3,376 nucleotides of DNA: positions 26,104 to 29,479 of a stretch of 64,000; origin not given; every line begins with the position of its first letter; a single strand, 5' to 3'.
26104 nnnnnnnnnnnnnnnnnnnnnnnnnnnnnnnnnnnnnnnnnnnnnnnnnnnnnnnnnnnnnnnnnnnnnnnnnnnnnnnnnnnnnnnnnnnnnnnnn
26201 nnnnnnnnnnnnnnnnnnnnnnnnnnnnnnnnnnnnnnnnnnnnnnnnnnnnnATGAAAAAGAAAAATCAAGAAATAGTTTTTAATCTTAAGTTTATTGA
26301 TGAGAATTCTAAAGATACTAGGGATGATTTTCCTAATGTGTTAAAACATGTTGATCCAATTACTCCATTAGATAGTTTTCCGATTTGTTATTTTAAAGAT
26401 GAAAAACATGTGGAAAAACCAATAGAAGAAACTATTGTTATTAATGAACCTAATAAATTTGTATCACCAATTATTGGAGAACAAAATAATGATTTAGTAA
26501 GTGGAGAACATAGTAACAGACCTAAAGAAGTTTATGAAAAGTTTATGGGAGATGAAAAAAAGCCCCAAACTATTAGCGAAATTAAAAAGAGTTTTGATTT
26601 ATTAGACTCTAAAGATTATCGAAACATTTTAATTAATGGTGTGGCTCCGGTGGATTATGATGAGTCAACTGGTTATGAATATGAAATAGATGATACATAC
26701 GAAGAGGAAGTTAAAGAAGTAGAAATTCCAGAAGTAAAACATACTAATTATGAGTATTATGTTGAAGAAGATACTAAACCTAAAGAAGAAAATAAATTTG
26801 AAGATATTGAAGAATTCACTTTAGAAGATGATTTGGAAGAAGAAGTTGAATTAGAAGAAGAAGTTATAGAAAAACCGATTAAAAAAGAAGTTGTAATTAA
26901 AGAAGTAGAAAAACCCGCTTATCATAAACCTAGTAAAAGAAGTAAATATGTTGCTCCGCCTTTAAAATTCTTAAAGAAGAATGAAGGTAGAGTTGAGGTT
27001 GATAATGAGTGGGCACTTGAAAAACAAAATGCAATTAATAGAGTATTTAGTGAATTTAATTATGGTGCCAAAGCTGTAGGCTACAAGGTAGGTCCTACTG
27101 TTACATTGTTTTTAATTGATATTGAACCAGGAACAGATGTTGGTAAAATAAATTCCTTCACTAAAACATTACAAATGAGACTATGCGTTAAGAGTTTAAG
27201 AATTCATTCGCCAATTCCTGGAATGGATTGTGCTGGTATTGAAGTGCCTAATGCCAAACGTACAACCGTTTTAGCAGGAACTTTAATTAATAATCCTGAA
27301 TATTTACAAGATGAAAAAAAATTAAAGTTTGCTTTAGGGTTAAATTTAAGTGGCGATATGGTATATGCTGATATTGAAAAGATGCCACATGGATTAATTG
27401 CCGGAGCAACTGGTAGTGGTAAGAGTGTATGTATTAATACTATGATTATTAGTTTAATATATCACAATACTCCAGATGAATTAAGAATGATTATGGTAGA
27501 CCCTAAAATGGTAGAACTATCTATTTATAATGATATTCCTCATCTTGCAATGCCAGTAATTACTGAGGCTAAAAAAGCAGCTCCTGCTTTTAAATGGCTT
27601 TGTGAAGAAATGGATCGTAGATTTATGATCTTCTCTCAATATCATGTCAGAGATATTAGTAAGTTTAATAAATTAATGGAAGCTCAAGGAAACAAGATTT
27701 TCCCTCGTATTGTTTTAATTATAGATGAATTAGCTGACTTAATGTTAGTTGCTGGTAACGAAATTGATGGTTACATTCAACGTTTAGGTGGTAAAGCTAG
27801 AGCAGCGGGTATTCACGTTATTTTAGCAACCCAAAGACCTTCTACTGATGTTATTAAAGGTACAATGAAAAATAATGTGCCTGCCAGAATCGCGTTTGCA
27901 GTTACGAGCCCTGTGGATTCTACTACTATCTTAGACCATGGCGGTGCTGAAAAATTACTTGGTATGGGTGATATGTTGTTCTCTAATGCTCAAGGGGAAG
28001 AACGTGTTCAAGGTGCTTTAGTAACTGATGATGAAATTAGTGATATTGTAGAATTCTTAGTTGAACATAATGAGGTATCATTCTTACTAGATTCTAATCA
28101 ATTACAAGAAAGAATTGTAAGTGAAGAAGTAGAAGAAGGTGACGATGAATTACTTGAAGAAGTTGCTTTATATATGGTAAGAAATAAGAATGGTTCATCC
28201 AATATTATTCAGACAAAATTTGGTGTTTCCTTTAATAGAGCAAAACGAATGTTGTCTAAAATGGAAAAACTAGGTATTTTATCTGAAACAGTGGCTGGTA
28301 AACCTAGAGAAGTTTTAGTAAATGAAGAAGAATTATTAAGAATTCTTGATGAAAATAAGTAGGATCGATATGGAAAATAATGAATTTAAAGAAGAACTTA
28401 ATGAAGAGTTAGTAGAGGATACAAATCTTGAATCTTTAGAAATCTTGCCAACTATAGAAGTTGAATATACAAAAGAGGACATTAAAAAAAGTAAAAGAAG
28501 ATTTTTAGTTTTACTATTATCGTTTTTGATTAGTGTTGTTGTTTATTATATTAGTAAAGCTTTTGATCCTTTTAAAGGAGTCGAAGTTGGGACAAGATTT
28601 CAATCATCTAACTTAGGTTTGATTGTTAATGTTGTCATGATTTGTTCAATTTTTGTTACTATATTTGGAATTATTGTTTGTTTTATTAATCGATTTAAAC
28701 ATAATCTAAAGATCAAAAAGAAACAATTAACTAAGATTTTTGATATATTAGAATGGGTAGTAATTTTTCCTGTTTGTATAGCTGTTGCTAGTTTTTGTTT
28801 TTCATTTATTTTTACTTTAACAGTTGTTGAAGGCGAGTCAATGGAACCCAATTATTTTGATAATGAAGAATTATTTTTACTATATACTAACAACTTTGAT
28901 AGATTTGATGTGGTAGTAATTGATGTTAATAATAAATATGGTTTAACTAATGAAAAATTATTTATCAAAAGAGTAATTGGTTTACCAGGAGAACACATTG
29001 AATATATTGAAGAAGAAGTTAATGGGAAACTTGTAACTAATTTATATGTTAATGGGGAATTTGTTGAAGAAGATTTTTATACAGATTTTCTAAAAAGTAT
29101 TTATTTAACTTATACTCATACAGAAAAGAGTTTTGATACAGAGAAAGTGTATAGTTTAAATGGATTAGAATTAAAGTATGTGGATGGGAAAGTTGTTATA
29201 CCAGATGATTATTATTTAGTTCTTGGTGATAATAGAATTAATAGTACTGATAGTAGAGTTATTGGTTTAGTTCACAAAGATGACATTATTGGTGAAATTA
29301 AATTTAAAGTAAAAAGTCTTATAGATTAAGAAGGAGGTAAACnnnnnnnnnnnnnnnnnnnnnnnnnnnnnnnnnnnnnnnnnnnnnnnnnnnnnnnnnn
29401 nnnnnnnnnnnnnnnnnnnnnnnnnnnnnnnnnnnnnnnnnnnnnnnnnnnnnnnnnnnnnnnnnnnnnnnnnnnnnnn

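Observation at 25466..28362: TM-less FtsK/SpoIIIE translocase translationally coupled to an upstream single-pass membrane protein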

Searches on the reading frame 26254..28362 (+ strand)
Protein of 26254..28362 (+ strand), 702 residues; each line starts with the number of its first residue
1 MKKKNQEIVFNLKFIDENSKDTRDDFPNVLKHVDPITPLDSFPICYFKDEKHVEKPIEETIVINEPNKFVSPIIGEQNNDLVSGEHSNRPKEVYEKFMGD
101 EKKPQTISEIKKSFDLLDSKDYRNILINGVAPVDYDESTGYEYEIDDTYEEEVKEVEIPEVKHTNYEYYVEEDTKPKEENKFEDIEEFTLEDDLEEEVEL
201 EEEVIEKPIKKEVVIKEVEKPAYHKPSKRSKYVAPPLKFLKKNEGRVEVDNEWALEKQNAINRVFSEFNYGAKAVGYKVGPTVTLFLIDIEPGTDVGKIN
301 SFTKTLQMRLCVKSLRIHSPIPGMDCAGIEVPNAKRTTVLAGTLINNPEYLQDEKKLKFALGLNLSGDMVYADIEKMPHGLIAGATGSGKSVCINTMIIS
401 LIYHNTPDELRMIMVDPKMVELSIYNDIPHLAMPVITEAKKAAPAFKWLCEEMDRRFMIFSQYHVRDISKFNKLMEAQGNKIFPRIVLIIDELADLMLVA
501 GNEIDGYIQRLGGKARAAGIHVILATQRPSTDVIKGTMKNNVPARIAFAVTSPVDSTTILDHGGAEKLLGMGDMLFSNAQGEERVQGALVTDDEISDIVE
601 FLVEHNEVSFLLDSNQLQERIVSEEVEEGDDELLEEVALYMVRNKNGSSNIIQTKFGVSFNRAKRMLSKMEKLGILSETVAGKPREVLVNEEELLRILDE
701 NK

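Call 6: search_protein_families(library=pfam, proteins=[window:26254-28362:+], max_evalue=0.01)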
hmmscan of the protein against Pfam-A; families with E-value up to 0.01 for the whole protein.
window:26254-28362:+ (702 aa): 7 families
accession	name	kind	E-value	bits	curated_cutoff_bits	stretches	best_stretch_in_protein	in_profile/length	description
PF01580.24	FtsK_SpoIIIE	-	3.1e-61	207.1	24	1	350-530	11-220/221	FtsK/SpoIIIE family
PF17854.6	FtsK_alpha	-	7.2e-20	71.5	22.9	1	235-333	2-101/101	FtsK alpha domain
PF09397.16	FtsK_gamma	-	7.6e-15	54.8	30.6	1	629-689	2-62/63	Ftsk gamma domain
PF12846.13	AAA_10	-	3e-06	27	27.5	1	369-419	13-59/362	AAA-like domain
PF13401.12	AAA_22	-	0.0063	17.3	27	0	379-527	7-123/130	AAA domain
PF01935.23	DUF87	-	0.0082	16.7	23.2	1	370-417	14-60/220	Helicase HerA, central domain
PF04851.21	ResIII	-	0.0082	16.5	22.5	0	375-492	21-133/164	Type III restriction enzyme, res subunit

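Call 10: search_protein_families(library=ncbifam, proteins=[window:26254-28362:+], max_evalue=0.1)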
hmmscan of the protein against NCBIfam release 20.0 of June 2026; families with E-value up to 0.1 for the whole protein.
window:26254-28362:+ (702 aa): 9 families
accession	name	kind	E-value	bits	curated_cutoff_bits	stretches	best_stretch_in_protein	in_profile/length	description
NF007615.0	PRK10263.1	equivalog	1.4e-104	351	1566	2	225-477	857-1111/1355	DNA translocase FtsK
TIGR03928.1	T7_EssCb_Firm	equivalog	3.8e-31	107.6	778.4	1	353-568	442-661/1296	type VII secretion protein EssC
TIGR03924.1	T7SS_EccC_a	equivalog_domain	4.6e-26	91.7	509.15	1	352-568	419-645/673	type VII secretion protein EccCa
TIGR03925.1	T7SS_EccC_b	equivalog_domain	2.4e-17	62.4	346.55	1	368-557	66-256/564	type VII secretion protein EccCb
NF041214.1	plasmid_TraB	equivalog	1e-09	37.4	800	1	379-560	250-419/639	plasmid transfer protein TraB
TIGR03743.1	SXT_TraD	subfamily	2.2e-05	23.1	366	1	368-418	165-212/636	conjugative transfer system coupling protein TraD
NF045971.1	conju_CD1110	equivalog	0.00045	18.6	325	1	365-418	401-453/752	VirB4-like conjugal transfer ATPase, CD1110 family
NF033849.1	ser_rich_anae_1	subfamily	0.011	13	650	1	373-418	755-803/1163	serine-rich protein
TIGR02525.1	plasmid_TraJ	equivalog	0.076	12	368.3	0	364-418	136-189/372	plasmid transfer ATPase TraJ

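Call 45: search_solved_structures(query=window:26254-28359:+, max_evalue=1e-10)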
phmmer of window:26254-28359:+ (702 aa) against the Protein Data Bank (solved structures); distinct sequences matched with E-value up to 1e-10: 10.
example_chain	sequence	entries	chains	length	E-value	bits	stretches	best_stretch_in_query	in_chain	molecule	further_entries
2ius_A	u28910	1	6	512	5e-97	329.5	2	225-475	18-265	DNA TRANSLOCASE FTSK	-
2iut_A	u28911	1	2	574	4.2e-94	319.8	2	211-475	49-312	DNA TRANSLOCASE FTSK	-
2iuu_A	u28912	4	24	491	3.4e-89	303.6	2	211-475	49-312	DNA TRANSLOCASE FTSK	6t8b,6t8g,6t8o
9qks_G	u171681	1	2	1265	1.4e-22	83.5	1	353-587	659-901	ESX secretion system protein YukB,Green fluorescent protein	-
6o1x_A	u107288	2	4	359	6.2e-22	81.3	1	349-577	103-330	DNA translocase coupling protein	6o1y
6o1w_A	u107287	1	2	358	6.2e-22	81.3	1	349-577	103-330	DNA translocase coupling protein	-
6o1z_A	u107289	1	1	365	6.2e-22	81.3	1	349-577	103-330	DNA translocase coupling protein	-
4nh0_A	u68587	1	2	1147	1e-21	80.6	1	355-562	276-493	Cell divisionFtsK/SpoIIIE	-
7np7_C1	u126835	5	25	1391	1.8e-15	60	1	377-531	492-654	ESX-5 secretion system protein EccC5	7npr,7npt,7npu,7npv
7b9f_C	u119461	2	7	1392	5.3e-14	55.1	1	377-531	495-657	EccC5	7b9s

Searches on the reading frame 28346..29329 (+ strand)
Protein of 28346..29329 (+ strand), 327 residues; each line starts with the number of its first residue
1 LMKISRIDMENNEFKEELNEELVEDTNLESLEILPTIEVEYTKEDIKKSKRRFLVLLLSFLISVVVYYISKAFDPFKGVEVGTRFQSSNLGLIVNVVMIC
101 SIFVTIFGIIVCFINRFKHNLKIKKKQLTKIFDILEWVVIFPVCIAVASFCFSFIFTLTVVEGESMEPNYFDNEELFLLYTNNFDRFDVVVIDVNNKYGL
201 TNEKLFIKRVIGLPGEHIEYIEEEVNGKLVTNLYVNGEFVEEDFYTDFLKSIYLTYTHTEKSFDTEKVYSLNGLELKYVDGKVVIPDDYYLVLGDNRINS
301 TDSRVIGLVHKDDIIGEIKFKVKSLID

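Call 6: search_protein_families(library=pfam, proteins=[window:28346-29329:+], max_evalue=0.01)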
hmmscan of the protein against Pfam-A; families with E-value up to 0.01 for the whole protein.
window:28346-29329:+ (327 aa): 3 families
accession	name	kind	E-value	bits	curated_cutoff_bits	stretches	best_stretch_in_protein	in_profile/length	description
PF10502.14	Peptidase_S26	-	5.9e-35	121.1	22.9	1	135-321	2-166/168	Signal peptidase, peptidase S26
PF13520.12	AA_permease_2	-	9.2e-05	22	27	1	54-161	329-407/427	Amino acid permease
PF04114.19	Gaa1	-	0.001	18.7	28.6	1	36-161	293-405/497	Gaa1-like, GPI transamidase component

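Call 10: search_protein_families(library=ncbifam, proteins=[window:28370-29329:+], max_evalue=0.1)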
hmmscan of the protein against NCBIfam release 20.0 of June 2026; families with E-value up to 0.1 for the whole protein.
window:28370-29329:+ (319 aa): 5 families
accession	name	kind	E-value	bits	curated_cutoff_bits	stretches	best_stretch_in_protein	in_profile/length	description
TIGR02227.1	sigpep_I_bact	equivalog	3.9e-32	111.4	47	1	130-316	2-160/162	signal peptidase I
NF008114.0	PRK10861.1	equivalog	1.5e-09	37.6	277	2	273-309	260-296/324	signal peptidase I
TIGR02771.1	TraF_Ti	equivalog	3.5e-05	23.4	100.25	1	255-311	112-166/171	conjugative transfer signal peptidase TraF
TIGR02754.1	sod_Ni_protease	equivalog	3.9e-05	24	63.25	1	281-311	59-89/90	nickel-type superoxide dismutase maturation protease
NF045937.1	MSC_0624_12TM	equivalog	0.0025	16.4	70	1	33-133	234-332/445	MSC_0624 family F1-like ATPase-associated membrane protein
